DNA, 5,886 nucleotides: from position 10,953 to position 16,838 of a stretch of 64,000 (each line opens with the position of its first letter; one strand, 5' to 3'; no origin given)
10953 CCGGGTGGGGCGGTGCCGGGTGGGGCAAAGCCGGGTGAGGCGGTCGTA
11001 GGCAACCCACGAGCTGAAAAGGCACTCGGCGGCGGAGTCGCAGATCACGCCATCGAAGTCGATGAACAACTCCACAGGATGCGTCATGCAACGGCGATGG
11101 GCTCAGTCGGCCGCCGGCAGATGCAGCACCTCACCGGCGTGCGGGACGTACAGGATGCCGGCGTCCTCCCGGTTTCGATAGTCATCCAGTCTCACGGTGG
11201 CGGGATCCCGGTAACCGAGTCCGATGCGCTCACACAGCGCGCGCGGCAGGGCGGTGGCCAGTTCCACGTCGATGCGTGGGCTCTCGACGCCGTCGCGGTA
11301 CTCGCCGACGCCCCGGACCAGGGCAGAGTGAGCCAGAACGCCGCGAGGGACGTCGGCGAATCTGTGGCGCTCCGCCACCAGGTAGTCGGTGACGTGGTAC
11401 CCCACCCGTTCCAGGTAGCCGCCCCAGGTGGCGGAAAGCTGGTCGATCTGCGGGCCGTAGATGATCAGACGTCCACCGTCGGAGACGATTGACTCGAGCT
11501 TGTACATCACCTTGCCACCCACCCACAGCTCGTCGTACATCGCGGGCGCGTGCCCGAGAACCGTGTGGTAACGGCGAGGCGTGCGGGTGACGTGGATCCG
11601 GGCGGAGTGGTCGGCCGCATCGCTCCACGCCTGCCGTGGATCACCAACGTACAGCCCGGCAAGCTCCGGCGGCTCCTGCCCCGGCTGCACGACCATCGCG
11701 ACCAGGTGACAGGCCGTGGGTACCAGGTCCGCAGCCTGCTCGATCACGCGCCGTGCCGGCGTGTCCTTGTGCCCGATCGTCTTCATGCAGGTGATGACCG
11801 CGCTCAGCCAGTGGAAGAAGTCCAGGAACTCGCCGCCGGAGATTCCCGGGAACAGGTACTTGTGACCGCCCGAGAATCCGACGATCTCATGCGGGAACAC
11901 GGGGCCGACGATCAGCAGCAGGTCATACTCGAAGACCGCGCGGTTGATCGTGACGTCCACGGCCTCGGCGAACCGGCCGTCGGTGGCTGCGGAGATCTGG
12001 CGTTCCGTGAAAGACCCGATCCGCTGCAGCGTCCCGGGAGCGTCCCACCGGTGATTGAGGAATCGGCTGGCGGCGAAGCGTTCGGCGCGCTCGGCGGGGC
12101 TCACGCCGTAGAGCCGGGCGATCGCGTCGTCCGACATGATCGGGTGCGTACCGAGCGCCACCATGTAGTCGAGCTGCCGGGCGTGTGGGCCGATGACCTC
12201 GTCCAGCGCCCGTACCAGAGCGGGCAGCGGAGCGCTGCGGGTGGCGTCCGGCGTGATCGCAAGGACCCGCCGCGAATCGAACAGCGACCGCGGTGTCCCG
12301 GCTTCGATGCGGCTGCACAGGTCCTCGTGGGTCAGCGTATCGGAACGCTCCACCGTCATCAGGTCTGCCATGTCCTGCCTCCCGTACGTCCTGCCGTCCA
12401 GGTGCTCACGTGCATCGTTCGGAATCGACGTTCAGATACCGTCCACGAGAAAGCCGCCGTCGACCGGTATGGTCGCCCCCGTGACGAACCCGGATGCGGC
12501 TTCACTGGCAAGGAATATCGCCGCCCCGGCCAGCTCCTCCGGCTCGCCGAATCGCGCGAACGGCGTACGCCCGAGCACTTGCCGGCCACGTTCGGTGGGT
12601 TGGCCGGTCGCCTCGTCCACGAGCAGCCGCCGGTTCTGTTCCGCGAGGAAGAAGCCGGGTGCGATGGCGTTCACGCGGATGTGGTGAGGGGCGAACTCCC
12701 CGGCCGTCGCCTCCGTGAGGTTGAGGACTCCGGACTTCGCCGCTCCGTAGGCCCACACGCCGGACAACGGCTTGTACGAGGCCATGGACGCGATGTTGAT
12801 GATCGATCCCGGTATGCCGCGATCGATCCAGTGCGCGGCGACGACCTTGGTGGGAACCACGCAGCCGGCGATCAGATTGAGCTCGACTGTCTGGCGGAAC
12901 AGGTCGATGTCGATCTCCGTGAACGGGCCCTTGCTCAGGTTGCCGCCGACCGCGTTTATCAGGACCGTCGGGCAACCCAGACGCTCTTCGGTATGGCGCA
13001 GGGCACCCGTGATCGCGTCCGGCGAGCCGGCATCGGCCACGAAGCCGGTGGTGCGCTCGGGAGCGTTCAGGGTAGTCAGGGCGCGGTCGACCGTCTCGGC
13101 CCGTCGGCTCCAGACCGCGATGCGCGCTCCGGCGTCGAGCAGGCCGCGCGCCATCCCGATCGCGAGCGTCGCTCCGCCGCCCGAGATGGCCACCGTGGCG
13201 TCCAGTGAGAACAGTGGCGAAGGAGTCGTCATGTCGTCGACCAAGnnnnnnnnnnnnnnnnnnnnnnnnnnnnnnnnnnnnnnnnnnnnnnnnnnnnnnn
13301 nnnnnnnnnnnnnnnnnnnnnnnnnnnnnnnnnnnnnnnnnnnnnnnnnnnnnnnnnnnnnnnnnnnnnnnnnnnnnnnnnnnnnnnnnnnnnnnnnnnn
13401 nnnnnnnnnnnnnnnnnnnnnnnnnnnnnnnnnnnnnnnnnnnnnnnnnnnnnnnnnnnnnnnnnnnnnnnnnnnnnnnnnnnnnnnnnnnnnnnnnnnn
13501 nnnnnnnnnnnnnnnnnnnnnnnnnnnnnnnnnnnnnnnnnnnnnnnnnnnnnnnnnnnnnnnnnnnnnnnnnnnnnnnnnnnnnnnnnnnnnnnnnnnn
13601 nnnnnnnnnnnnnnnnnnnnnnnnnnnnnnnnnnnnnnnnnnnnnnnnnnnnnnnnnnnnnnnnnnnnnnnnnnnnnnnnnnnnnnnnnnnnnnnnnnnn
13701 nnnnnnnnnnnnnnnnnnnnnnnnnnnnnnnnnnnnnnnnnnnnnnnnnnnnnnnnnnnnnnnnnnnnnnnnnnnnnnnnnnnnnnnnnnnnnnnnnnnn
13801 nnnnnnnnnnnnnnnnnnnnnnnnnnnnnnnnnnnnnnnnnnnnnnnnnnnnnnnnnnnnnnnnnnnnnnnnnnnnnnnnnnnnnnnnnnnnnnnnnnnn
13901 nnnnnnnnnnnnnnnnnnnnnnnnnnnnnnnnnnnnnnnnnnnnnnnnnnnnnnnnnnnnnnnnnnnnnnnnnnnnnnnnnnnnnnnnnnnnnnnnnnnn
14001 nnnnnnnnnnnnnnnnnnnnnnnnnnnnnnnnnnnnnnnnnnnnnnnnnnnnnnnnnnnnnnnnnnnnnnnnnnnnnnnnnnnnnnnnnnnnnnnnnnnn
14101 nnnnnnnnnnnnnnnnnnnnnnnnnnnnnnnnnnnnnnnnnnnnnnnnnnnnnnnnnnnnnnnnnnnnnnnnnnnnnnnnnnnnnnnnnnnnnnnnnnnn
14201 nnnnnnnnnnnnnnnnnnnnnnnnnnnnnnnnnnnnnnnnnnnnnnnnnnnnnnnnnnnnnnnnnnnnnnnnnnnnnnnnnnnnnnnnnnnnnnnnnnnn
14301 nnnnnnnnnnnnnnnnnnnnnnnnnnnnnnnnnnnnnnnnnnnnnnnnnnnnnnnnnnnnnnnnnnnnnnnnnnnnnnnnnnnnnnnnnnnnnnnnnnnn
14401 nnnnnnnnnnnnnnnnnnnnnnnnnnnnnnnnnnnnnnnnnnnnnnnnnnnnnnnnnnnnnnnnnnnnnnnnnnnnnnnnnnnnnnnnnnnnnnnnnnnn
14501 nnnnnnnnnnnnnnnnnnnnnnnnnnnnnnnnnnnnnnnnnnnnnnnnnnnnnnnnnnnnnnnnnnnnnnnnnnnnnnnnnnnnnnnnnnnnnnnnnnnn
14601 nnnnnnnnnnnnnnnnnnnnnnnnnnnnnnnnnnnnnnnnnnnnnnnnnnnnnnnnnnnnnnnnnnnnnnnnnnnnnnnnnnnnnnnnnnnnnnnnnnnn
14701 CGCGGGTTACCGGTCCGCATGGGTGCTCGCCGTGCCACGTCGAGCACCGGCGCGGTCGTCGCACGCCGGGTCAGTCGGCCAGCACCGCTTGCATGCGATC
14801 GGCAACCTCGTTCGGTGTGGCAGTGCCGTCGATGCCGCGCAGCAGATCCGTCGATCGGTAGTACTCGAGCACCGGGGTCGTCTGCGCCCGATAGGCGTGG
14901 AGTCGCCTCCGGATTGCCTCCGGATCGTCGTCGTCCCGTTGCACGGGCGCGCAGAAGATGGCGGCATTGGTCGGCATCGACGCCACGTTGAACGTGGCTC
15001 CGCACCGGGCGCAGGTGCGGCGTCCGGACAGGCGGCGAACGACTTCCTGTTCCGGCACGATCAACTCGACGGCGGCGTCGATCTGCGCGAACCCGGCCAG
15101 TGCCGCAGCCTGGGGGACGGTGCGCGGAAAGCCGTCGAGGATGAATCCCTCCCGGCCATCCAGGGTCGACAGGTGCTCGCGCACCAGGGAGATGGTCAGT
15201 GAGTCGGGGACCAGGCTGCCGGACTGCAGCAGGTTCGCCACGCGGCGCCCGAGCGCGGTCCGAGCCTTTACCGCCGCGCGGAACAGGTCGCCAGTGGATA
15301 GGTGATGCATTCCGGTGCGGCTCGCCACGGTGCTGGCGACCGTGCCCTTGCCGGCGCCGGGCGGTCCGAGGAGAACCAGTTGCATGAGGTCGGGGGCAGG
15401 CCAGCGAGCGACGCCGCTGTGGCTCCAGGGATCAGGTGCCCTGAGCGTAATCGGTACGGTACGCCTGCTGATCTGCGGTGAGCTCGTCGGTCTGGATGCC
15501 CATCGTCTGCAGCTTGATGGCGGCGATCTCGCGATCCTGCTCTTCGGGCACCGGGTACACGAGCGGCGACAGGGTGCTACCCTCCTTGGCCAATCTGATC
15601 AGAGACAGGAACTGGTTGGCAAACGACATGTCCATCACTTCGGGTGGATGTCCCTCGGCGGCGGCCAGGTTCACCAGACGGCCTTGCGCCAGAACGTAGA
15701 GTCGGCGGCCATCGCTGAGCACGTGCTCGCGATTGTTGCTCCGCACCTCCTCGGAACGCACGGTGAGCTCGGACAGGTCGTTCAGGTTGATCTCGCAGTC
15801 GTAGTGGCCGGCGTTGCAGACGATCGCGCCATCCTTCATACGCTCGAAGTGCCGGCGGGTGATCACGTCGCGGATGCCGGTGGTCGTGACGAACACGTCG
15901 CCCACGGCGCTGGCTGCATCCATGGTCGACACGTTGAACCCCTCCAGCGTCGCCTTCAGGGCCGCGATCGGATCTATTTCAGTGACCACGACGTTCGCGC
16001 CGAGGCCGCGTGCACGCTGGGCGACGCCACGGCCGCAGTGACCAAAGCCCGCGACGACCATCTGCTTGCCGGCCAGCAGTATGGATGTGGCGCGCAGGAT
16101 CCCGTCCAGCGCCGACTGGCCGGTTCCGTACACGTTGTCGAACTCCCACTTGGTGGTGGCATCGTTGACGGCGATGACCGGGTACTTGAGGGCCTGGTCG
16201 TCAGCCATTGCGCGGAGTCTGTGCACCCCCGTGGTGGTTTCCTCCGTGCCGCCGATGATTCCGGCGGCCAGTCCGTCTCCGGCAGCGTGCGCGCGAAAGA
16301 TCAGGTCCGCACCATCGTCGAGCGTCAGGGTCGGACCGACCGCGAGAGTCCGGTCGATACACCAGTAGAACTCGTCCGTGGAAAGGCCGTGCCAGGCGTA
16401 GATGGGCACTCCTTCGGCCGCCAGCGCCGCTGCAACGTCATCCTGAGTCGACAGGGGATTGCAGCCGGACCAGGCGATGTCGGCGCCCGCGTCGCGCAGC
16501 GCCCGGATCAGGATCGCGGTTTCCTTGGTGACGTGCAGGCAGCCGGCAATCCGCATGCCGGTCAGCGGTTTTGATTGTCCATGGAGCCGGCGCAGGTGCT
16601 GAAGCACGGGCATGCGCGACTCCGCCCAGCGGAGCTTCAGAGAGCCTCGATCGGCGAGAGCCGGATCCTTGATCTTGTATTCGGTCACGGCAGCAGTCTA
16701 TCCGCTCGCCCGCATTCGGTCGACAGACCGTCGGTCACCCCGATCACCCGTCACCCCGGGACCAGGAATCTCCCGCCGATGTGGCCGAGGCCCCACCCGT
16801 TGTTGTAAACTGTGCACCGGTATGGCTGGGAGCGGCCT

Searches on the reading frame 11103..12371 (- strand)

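Call 52: search_protein_families(library=pfam, proteins=[window:11103-12371:-], max_evalue=0.00001)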
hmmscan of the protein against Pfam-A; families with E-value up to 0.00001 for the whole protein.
window:11103-12371:- (422 aa): 1 family
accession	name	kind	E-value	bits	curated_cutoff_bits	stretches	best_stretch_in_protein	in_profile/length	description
PF09861.14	Lar_N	-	5.6e-17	62.1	23.3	1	32-189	52-194/204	Lactate racemase N-terminal domain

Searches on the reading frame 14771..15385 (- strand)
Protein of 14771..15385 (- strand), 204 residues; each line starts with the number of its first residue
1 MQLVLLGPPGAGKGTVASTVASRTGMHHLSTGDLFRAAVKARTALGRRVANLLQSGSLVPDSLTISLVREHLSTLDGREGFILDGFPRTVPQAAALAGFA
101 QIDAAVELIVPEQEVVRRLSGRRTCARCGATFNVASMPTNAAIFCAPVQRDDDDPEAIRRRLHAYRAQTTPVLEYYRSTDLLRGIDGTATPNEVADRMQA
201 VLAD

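Call 52: search_protein_families(library=pfam, proteins=[window:14771-15385:-], max_evalue=0.00001)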
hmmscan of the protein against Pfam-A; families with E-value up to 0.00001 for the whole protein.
window:14771-15385:- (204 aa): 3 families
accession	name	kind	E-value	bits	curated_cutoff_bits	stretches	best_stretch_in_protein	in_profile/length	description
PF00406.28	ADK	-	8.1e-45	153.1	26.8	1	5-179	1-149/151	Adenylate kinase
PF13207.12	AAA_17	-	4.2e-22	79.3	27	1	6-125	1-125/136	AAA domain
PF13671.12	AAA_33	-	1.3e-06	29.3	27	1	4-123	3-119/143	AAA domain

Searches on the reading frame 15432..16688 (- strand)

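Call 52: search_protein_families(library=pfam, proteins=[window:15432-16688:-], max_evalue=0.00001)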
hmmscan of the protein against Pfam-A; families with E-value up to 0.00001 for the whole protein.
window:15432-16688:- (418 aa): 3 families
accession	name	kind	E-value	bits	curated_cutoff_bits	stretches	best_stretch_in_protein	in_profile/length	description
PF05221.23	AdoHcyase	-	1.8e-68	231.3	25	2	3-134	1-137/299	S-adenosyl-L-homocysteine hydrolase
PF00670.27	AdoHcyase_NAD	-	3.3e-57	193.6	27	1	185-345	1-161/162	S-adenosyl-L-homocysteine hydrolase, NAD binding domain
PF02826.25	2-Hacid_dh_C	-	2.3e-10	40.6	25.1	1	203-294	32-127/178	D-isomer specific 2-hydroxyacid dehydrogenase, NAD binding domain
